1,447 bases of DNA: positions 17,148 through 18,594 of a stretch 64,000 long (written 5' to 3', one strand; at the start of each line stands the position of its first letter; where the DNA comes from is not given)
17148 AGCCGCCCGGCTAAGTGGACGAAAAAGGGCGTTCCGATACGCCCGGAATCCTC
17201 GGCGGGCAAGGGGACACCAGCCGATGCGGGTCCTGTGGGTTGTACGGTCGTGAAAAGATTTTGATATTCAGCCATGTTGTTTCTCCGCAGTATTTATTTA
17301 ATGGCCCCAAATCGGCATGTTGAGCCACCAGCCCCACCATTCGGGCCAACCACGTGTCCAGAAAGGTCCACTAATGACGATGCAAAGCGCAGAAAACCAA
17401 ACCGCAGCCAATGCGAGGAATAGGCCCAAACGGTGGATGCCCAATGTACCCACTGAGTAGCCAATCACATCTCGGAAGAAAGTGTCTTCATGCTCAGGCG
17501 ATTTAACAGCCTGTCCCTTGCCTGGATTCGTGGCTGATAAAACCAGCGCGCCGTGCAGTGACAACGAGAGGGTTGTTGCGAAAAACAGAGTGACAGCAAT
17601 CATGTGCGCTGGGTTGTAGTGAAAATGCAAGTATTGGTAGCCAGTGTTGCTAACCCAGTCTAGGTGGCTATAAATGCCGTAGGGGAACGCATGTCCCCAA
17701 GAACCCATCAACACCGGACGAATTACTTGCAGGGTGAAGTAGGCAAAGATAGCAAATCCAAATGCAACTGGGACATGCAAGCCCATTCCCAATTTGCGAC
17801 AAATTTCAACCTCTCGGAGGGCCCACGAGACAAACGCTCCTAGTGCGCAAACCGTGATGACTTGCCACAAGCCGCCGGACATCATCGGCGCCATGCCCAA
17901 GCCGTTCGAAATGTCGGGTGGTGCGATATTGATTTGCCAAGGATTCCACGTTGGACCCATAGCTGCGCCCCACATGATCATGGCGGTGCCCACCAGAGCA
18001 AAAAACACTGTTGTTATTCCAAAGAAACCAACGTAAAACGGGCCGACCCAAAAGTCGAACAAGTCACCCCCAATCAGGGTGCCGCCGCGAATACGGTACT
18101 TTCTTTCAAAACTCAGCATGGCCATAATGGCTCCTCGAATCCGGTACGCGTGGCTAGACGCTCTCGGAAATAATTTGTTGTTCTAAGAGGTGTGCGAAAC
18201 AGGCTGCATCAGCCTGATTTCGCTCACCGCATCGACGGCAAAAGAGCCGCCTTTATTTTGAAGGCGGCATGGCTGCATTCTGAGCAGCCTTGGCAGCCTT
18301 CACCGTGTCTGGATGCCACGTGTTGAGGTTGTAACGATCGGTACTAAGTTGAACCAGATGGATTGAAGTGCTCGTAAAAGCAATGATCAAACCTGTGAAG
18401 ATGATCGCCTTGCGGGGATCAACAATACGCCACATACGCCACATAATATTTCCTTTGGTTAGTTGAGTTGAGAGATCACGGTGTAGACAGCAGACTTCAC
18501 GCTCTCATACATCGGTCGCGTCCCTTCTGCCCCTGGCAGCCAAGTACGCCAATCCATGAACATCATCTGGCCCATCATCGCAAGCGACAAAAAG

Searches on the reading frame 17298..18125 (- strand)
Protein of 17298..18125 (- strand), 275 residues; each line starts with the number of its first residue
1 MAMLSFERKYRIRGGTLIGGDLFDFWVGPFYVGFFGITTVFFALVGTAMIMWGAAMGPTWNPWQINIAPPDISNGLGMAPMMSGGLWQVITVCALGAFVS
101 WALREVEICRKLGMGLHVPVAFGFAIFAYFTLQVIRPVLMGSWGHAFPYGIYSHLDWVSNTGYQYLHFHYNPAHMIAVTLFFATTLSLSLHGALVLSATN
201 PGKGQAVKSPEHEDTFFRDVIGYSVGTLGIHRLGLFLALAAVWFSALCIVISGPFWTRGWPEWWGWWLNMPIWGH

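Call 87: search_solved_structures(query=window:17298-18125:-, max_evalue=1e-100)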
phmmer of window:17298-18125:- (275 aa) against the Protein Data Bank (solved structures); distinct sequences matched with E-value up to 1e-100: 60.
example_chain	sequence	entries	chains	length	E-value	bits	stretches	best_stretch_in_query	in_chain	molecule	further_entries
8yy9_L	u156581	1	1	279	2.8e-153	512.9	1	1-273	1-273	Reaction center protein L chain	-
8yz2_L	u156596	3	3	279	2.8e-153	512.8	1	1-273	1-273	Reaction center protein L chain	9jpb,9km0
9m8m_L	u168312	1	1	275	1.9e-152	510.1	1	1-273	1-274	Reaction center protein L chain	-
9lts_L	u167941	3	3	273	2.8e-152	509.5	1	2-273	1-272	Reaction center protein L chain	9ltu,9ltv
9wqv_L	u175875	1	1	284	4.5e-149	499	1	1-273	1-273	Reaction center protein L chain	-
7xxf_L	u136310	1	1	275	1.2e-147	494.3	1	1-275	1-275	Reaction center protein L chain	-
8wdu_L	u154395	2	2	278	1.3e-147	494.2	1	1-273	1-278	Reaction center protein L chain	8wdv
7vrj_L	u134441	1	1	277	2.8e-147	493.1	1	2-273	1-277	Photosynthetic reaction center L subunit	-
8z82_L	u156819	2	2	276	6.6e-145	485.3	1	1-274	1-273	Reaction center protein L chain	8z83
7o0u_L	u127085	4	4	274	1.1e-144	484.6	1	1-273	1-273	Photosynthetic reaction center L subunit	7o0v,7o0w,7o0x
9h19_L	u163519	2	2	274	1.9e-144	483.8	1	1-273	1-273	Reaction center protein L chain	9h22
7c9r_L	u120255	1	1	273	4.4e-143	479.3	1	1-273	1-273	L subunit of the reaction center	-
8zk2_L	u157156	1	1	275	8.8e-143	478.3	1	1-273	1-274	Reaction center protein L chain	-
7oy8_L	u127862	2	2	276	2e-142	477.2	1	1-275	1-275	Photosynthetic reaction center L subunit | Reaction center protein L chain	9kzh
6z5r_L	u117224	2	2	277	3.2e-142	476.5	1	1-274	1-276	Reaction center protein L chain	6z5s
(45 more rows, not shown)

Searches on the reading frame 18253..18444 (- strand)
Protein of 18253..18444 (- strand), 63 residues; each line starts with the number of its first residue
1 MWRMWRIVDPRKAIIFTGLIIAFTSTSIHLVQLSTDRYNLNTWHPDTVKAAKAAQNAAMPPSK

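Call 3: search_protein_families(library=pfam, proteins=[window:18253-18444:-], max_evalue=10)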
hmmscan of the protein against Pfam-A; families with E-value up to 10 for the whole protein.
window:18253-18444:- (63 aa): 1 family
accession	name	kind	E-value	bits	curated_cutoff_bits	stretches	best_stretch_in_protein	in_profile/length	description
PF00556.25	LHC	-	7.5e-05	23.3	23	1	1-43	1-38/39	Antenna complex alpha/beta subunit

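Call 4: search_protein_families(library=ncbifam, proteins=[window:18253-18444:-], max_evalue=10)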
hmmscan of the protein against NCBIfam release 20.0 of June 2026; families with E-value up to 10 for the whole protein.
window:18253-18444:- (63 aa): 4 families
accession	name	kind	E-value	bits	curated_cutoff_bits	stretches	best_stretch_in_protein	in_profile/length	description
NF040861.1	pufA_517_ASD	equivalog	1.5e-09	37.7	35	1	2-40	1-39/41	light-harvesting antenna LH1, alpha subunit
NF006372.0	PRK08600.1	equivalog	0.071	13.2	127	1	9-39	66-96/113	Na(+)/H(+) antiporter subunit C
NF006573.0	PRK09094.1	equivalog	0.091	12.8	105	1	9-47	70-109/114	Na+/H+ antiporter subunit C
NF052233.1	CphA_assoc_ABC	equivalog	0.11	10.8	880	1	1-32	172-203/766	cyanophycin metabolism-associated ABC transporter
